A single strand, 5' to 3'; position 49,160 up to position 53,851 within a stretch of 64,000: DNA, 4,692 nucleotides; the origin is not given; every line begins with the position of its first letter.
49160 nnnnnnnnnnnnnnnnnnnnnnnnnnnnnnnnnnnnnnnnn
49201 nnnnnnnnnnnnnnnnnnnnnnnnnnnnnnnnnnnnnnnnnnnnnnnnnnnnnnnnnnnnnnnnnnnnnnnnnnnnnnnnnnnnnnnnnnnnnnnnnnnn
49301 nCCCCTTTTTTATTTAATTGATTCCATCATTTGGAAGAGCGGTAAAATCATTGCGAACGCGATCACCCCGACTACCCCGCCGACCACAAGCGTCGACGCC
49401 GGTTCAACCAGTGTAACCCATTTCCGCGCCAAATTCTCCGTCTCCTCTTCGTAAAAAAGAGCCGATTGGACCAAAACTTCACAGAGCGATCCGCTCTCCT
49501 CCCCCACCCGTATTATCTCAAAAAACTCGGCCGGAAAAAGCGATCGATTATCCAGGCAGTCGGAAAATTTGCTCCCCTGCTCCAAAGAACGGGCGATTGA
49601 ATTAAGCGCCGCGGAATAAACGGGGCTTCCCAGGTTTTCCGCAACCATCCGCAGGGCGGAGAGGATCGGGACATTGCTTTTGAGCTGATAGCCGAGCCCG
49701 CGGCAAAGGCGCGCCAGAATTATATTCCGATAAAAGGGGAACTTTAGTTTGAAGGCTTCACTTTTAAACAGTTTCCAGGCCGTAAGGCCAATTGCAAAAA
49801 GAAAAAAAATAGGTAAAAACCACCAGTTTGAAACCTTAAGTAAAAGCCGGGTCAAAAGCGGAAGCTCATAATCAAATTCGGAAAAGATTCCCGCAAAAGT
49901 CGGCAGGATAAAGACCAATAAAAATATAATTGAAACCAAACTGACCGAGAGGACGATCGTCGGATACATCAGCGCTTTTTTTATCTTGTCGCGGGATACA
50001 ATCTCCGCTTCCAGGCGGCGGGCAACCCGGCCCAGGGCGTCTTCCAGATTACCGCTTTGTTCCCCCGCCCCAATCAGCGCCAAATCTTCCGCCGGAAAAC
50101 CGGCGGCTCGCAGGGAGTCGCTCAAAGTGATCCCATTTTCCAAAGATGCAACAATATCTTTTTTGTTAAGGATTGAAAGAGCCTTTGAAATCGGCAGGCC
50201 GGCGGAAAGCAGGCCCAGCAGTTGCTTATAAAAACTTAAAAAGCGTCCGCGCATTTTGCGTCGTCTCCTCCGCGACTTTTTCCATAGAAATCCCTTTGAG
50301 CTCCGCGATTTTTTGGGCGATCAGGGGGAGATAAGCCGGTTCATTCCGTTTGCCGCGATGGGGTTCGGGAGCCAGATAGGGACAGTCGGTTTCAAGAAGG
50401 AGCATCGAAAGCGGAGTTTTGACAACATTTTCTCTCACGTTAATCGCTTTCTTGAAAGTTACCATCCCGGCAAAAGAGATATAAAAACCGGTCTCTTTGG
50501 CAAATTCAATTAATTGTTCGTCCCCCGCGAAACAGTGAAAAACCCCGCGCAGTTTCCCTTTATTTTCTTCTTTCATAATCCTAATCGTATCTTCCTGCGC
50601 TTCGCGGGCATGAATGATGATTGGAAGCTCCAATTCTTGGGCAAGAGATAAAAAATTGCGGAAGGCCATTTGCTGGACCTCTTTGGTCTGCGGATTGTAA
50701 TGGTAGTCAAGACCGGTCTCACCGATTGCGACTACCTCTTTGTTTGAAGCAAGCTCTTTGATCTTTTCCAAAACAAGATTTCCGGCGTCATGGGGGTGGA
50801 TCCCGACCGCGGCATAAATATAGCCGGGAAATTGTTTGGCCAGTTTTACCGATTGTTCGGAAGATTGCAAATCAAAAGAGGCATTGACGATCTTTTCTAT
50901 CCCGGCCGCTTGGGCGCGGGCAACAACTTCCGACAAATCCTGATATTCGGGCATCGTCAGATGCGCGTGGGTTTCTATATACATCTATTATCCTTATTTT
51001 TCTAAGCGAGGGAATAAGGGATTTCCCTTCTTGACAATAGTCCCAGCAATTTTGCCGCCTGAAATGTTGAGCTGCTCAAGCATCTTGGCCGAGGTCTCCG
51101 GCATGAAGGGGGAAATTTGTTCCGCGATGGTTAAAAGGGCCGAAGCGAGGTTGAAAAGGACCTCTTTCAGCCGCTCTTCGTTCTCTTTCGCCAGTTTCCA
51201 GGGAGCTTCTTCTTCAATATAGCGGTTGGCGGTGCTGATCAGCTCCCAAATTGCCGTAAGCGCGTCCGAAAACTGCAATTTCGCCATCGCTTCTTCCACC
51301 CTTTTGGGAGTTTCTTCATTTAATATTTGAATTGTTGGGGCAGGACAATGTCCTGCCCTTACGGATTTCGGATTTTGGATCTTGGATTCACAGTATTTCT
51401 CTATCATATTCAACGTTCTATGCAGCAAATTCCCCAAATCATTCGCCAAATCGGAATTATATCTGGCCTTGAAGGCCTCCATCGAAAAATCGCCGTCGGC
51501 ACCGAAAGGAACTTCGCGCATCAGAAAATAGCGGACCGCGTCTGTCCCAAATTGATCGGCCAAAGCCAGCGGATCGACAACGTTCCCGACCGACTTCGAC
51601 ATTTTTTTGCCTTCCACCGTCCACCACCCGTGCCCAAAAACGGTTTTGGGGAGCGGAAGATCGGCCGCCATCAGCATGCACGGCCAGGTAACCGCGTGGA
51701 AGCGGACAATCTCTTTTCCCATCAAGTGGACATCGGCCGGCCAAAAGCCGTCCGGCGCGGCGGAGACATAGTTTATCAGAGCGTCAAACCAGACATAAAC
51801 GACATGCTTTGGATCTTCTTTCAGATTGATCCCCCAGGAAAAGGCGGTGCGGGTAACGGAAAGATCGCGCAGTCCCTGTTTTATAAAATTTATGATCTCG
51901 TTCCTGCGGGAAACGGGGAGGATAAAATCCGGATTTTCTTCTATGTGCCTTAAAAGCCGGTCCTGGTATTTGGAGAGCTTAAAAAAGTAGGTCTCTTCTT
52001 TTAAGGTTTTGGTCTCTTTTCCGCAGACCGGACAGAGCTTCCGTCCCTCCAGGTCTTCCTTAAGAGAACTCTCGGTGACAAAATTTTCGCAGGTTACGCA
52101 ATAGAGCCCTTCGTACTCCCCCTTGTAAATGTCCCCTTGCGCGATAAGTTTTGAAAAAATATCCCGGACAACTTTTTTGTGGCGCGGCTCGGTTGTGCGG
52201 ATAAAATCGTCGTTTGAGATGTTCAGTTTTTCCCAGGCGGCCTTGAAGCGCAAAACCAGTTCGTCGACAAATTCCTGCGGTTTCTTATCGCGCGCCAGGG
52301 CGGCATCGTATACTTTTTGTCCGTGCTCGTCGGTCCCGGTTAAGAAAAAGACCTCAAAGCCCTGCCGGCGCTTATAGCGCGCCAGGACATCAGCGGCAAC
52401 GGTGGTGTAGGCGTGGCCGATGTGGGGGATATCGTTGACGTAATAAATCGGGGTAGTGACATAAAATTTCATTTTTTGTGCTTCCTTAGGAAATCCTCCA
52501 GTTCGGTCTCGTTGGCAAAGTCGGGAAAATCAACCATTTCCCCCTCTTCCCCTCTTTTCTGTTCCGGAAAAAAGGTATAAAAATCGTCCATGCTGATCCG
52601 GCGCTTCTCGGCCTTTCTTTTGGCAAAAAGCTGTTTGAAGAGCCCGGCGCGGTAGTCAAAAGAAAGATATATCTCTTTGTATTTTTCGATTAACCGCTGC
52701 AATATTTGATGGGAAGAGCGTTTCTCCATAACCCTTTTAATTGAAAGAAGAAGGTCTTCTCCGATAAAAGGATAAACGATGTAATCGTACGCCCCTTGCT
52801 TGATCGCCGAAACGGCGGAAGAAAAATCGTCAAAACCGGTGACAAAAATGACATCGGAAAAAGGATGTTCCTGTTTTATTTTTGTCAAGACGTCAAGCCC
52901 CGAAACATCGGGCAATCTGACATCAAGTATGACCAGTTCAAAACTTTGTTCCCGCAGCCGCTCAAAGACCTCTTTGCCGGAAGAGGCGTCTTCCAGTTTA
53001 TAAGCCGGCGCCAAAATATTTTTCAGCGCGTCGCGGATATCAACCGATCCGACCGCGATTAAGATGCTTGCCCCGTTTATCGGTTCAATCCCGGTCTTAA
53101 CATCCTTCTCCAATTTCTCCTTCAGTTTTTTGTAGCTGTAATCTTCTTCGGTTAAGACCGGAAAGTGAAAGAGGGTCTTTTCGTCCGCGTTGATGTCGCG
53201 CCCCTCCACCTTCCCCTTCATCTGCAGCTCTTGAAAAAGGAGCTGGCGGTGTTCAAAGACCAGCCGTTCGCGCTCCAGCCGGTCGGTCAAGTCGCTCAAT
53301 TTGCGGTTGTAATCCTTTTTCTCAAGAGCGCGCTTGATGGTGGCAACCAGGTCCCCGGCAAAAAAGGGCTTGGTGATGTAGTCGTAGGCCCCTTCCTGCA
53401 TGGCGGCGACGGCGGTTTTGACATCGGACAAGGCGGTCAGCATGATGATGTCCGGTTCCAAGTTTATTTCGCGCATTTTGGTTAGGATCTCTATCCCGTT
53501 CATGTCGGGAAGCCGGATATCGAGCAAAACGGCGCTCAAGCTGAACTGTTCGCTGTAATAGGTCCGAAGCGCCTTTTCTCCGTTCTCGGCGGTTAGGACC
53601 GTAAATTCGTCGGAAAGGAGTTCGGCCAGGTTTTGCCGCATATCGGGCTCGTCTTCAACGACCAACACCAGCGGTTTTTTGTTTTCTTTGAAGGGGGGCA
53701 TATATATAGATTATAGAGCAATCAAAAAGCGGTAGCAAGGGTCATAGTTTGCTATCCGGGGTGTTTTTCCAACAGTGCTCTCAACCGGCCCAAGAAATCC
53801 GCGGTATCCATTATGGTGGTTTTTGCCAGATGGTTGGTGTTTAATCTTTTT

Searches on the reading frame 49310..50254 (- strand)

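Call 3: search_protein_families(library=pfam, proteins=[window:49310-50254:-], max_evalue=0.01)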
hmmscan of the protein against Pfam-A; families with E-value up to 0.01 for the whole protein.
window:49310-50254:- (314 aa): 1 family
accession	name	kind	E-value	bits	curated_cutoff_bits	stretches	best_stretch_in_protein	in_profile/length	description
PF00482.28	T2SSF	-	3.7e-45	153.4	25.2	2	184-305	2-125/125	Type II secretion system (T2SS), protein F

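Call 4: search_protein_families(library=ncbifam, proteins=[window:49310-50254:-], max_evalue=0.01)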
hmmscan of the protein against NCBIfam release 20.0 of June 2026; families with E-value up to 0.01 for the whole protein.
window:49310-50254:- (314 aa): 6 families
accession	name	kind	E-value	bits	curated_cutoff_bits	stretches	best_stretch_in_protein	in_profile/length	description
TIGR02120.1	GspF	equivalog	4.1e-58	197.5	424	1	7-312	67-400/401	type II secretion system inner membrane protein GspF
NF007861.0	PRK10573.1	equivalog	3.2e-53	181.2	401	1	6-312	62-397/401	protein transport protein HofC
NF052607.1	T4PiliAsmPilCThrm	equivalog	1.3e-45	156.2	700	1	8-312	71-403/406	type IV pilus assembly protein PilC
NF047826.1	T3SSXpsF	equivalog_domain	2e-42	145.4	650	1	4-313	67-404/405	type II secretion system protein XpsF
NF052606.1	T4PiliAsmPilCMyx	equivalog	4.6e-39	134.4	700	1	6-314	83-419/419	type IV pilus assembly protein PilC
NF041012.2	T4P_ComGB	equivalog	2.1e-34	119.3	240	1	7-311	5-332/332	competence type IV pilus assembly protein ComGB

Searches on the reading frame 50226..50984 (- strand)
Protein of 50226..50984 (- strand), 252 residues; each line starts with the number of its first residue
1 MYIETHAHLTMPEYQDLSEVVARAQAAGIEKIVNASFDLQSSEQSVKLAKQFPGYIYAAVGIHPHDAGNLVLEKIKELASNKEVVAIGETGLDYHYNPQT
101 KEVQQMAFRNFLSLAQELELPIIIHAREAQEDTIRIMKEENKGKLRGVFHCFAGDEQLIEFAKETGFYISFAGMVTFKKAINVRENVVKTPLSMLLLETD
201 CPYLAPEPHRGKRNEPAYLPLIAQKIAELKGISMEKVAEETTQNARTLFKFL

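Call 3: search_protein_families(library=pfam, proteins=[window:50226-50984:-], max_evalue=0.01)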
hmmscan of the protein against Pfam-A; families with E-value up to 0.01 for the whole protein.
window:50226-50984:- (252 aa): 1 family
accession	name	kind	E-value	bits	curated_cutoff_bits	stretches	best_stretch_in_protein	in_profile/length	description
PF01026.27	TatD_DNase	-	1.4e-85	287.2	27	1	4-250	2-253/253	TatD related DNase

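Call 4: search_protein_families(library=ncbifam, proteins=[window:50226-50984:-], max_evalue=0.01)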
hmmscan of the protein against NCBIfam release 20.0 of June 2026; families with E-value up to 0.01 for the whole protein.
window:50226-50984:- (252 aa): 5 families
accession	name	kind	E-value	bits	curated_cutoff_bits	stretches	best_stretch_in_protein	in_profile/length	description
TIGR00010.1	TIGR00010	subfamily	3.9e-85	285.3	206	1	2-250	1-252/253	YchF/TatD family DNA exonuclease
NF008075.0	PRK10812.1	equivalog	1.1e-62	211.7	438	1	3-250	4-255/265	metal-dependent hydrolase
NF007745.0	PRK10425.1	equivalog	1.1e-52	178.8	395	1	15-250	15-257/260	3'-5' ssDNA/RNA exonuclease TatD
NF008522.0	PRK11449.1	equivalog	1.9e-35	122.3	481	1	2-250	5-257/259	metal-dependent hydrolase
NF041926.1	QatD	equivalog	4.7e-23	81.6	230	1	5-248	2-239/239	Qat anti-phage system TatD family nuclease QatD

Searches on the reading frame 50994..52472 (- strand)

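Call 3: search_protein_families(library=pfam, proteins=[window:50994-52472:-], max_evalue=0.01)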
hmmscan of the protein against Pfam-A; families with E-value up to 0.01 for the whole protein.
window:50994-52472:- (492 aa): 6 families
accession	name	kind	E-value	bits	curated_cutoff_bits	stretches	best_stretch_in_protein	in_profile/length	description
PF09334.17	tRNA-synt_1g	-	1.7e-110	369.9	20.1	1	3-354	1-391/391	tRNA synthetases class I (M)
PF00133.28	tRNA-synt_1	-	1.5e-26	93.6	22.7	2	2-215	24-241/414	tRNA synthetases class I (I, L, M and V)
PF01406.26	tRNA-synt_1e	-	3e-17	63.4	27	2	12-124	19-130/301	tRNA synthetases class I (C) catalytic domain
PF19303.5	Anticodon_3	-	1.9e-07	31.5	23.5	1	390-471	23-104/152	Anticodon binding domain of methionyl tRNA ligase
PF08264.19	Anticodon_1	-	2.2e-07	31.3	25.1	1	387-467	10-92/148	Anticodon-binding domain of tRNA ligase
PF23137.1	HVO_0758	-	2.8e-05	24.3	27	1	111-157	9-55/55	HVO_0758 mu-protein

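Call 4: search_protein_families(library=ncbifam, proteins=[window:50994-52472:-], max_evalue=0.01)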
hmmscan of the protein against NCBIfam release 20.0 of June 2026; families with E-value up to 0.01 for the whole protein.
window:50994-52472:- (492 aa): 24 families
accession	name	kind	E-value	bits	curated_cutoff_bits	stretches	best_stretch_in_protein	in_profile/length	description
NF008900.0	PRK12267.1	equivalog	6.5e-219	728.6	598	1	2-491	5-511/648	methionine--tRNA ligase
TIGR00398.1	metG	equivalog_domain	1.6e-165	551.9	336.35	1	3-490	1-529/530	methionine--tRNA ligase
NF008860.0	PRK11893.2-2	equivalog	1.1e-123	414.3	761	2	1-237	1-259/583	methionine--tRNA ligase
NF001100.0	PRK00133.1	equivalog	9.3e-102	341.7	587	2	147-471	175-505/676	methionine--tRNA ligase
TIGR00422.1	valS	equivalog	2.9e-37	128.1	612.1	2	242-472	476-703/863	valine--tRNA ligase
NF009687.0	PRK13208.1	equivalog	2e-33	115.6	738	2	243-469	485-706/801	valine--tRNA ligase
NF004349.1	PRK05729.1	equivalog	3.3e-31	108.3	704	2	241-461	465-679/860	valine--tRNA ligase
TIGR00396.1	leuS_bact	equivalog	6e-29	100.7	548.4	2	2-179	30-206/843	leucine--tRNA ligase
NF008957.0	PRK12300.1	subfamily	6.6e-28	97.2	677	2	273-449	609-767/946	leucine--tRNA ligase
TIGR00392.1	ileS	equivalog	3.6e-23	81.7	621.4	2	242-469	561-790/861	isoleucine--tRNA ligase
NF011492.0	PRK14900.1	equivalog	1.1e-22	79.8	1783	2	242-471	482-710/1044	valine--tRNA ligase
NF008859.0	PRK11893.2-1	equivalog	1.8e-22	80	553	2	13-134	14-137/498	methionine--tRNA ligase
TIGR00395.1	leuS_arch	equivalog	5.3e-21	74.4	648.5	2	243-468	571-776/938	leucine--tRNA ligase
TIGR00435.1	cysS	equivalog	5.2e-20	72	340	2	271-441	246-400/466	cysteine--tRNA ligase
NF000540.1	alt_ValS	exception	2e-18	65.8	900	2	244-459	526-734/827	valine--tRNA ligase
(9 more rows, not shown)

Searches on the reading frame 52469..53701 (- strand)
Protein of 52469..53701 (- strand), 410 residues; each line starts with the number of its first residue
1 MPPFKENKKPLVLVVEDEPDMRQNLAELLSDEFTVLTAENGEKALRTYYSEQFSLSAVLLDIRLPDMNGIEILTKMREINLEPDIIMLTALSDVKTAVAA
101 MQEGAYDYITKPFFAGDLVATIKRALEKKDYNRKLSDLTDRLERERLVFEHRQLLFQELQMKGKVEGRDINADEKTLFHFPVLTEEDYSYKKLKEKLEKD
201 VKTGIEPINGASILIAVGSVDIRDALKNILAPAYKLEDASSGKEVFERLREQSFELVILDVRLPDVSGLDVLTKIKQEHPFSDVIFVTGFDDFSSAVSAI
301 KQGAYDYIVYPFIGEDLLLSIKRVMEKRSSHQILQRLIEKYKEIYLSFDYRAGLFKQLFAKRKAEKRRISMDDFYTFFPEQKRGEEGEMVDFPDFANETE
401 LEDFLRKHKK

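Call 3: search_protein_families(library=pfam, proteins=[window:52469-53701:-], max_evalue=0.01)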
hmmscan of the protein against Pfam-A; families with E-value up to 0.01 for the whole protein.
window:52469-53701:- (410 aa): 1 family
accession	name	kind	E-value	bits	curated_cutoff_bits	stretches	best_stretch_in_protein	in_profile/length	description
PF00072.30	Response_reg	-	6.4e-50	168.4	30.2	2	12-122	1-110/111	Response regulator receiver domain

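Call 4: search_protein_families(library=ncbifam, proteins=[window:52469-53701:-], max_evalue=0.01)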
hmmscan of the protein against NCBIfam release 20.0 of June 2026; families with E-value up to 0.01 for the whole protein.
window:52469-53701:- (410 aa): 103 families (the best 25 are shown)
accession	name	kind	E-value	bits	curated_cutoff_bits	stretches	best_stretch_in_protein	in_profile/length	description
NF008469.0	PRK11361.1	equivalog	3.3e-47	161.3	714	2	11-142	6-136/461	acetoacetate metabolism transcriptional regulator AtoC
NF051870.1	NAssimRespRegNtrX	equivalog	1.9e-44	152.3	600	2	12-145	4-138/452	nitrogen assimilation response regulator NtrX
NF006900.1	PRK09390.1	equivalog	3e-43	147.7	255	2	9-144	4-138/203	response regulator FixJ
NF053512.1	nitric_RR_NosR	exception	4.6e-42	144.5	400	2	12-144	1-133/422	response regulator c-di-GMP phosphodiesterase, NosR family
TIGR01818.1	ntrC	equivalog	1.9e-41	142.4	558.6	2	12-137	1-125/463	nitrogen regulation protein NR(I)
NF041946.1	LuxO_transreg_Vib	equivalog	4.3e-37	128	800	2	239-343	26-130/463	quorum-sensing sigma-54 dependent transcriptional regulator LuxO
NF012227.0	AdeR_RR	equivalog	6.6e-37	127.2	340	2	8-136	10-136/239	efflux system response regulator transcription factor AdeR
NF041734.1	resp_reg_RppA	equivalog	5.9e-36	123.9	250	2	12-138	3-129/229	two-component system response regulator RppA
NF008176.1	PRK10923.1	equivalog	8.5e-36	123.5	620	2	10-129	4-122/469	nitrogen regulation protein NR(I)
NF045944.1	ResRegRpaBCyano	equivalog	1.2e-35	122.9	330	2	13-133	1-119/229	response regulator transcription factor RpaB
NF040689.1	MtrAB_MtrA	equivalog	9.2e-35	120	300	2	12-132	1-119/219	MtrAB system response regulator MtrA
NF041733.1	resp_reg_CseB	equivalog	1.2e-33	116.4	350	2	12-170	3-158/228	two-component system response regulator CseB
TIGR01387.1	cztR_silR_copR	subfamily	2e-33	115.8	279.2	2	12-132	1-120/218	heavy metal response regulator transcription factor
NF053854.1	RespRegPhoBBctds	equivalog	2.9e-33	115.1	270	2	12-171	1-155/225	two-component system response regulator PhoB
NF033791.1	ActR_PrrA_rreg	equivalog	5e-33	114.5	250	2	12-173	4-159/173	ActR/PrrA/RegA family redox response regulator transcription factor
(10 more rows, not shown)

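Call 19: find_related_loci(query=window:52469-53701:-, collection=genome_contigs, flank=10000)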
Query window:52469-53701:- (410 aa) in genome_contigs; peptide patterns used: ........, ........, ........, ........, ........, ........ (x = any residue, [..] = any of these).
114 stretches matched a pattern; 83 encode a relative of the query (tblastn E <= 1e-3); the best 80 are kept; 80 distinct loci.
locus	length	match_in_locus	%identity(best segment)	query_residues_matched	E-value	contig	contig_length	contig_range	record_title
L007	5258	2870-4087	60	4-410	1e-160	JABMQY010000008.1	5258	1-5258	MAG: Candidatus Saganbacteria bacterium isolate bin.294 k141_476476, whole genome shotgun sequence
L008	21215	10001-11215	59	4-405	5e-152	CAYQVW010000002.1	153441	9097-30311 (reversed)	MAG TPA_asm: uncultured bacterium isolate SRP200020_co3_350 genome assembly, contig: NODE_69_length_153441_cov_10.259906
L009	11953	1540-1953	39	7-327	2e-23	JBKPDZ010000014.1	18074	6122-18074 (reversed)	MAG: Gemmatimonadota bacterium isolate GB_EKS_MAG_00011 GB_EKS_000001584890, whole genome shotgun sequence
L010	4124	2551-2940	39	12-327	6e-23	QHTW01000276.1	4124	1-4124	MAG: Gemmatimonadetes bacterium isolate AG42 14_1009_13_20cm_scaffold_49662_curated, whole genome shotgun sequence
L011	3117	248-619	40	3-324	5e-23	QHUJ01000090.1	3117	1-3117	MAG: Gemmatimonadetes bacterium isolate AG30 14_0929_12_40cm_scaffold_33788_curated, whole genome shotgun sequence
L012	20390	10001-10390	38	12-327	1e-22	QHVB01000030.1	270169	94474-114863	MAG: Gemmatimonadetes bacterium isolate AG14 14_0929_12_30cm_scaffold_33_curated, whole genome shotgun sequence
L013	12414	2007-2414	39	12-332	2e-22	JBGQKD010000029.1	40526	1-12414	MAG: Gemmatimonadota bacterium isolate OBJ2_061818_050_7 k141_951550_length_40526_cov_18.3200, whole genome shotgun sequ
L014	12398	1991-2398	39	9-345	3e-22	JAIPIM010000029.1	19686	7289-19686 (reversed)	MAG: Candidatus Paceibacterota bacterium isolate Tobar13.5m-G74 Tobar13-5m-C3110, whole genome shotgun sequence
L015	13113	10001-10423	35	1-327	3e-22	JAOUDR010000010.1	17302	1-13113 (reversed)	MAG: Gemmatimonadota bacterium isolate 4_1_Jan_SF_Bin35 4_1_Jan_SF_Bin35_scaffold_1147_c1, whole genome shotgun sequence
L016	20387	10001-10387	41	12-337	5e-22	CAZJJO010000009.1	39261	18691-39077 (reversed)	MAG TPA_asm: uncultured Gemmatimonadota bacterium isolate binchicken_co207_203 genome assembly, contig: NODE_660_length_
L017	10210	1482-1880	38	10-327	1e-21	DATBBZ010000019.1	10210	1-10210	MAG TPA_asm: Gemmatimonadales bacterium isolate SMAG_U5772 k141_3874581, whole genome shotgun sequence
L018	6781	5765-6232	38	12-327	1e-21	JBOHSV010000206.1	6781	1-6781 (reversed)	MAG: Gemmatimonadales bacterium isolate M3-S_metabat2.bin.235 k127_3297962, whole genome shotgun sequence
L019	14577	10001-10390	39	12-327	1e-21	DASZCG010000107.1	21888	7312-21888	MAG TPA_asm: Gemmatimonadales bacterium isolate SMAG_U6436 k141_29521, whole genome shotgun sequence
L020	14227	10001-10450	41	12-366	2e-21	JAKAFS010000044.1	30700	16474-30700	MAG: Deltaproteobacteria bacterium isolate WY2.bin112 NODE_1926_length_30700_cov_1.569326, whole genome shotgun sequence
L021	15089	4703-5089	40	12-337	2e-21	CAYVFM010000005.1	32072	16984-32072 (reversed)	MAG TPA_asm: uncultured Gemmatimonadota bacterium isolate binchicken_co207_48 genome assembly, contig: NODE_983_length_3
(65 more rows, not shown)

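Call 26: find_related_loci(query=A1, collection=metagenome_contigs, flank=10000)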
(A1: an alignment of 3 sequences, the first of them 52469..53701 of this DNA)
Query A1 (410 aa) in metagenome_contigs; peptide patterns used: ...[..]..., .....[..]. (x = any residue, [..] = any of these).
598 stretches matched a pattern (row limit reached: there are more); 14 encode a relative of the query (tblastn E <= 1e-3); 14 distinct loci.
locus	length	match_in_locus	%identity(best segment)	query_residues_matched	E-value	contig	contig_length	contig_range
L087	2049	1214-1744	32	12-326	6e-21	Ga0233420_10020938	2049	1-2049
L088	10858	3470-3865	36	1-129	2e-17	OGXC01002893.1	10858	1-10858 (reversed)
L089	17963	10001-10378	30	12-344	9e-14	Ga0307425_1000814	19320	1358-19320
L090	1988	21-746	23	5-252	3e-11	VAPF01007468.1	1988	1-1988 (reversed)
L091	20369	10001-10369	30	6-130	3e-11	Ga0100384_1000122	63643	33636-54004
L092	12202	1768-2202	33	177-319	4e-12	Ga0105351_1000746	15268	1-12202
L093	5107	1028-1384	30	12-132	2e-10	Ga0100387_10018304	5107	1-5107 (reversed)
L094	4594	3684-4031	33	12-325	2e-10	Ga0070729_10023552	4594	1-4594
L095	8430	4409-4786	32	12-332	7e-10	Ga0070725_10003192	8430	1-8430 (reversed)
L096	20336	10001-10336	33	12-122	1e-9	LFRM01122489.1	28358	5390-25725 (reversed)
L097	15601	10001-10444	28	1-146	4e-9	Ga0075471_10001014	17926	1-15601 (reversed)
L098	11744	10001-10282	33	222-311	1e-8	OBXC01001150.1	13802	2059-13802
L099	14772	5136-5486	29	12-129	1e-8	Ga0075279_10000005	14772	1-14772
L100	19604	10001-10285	24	233-328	4e-7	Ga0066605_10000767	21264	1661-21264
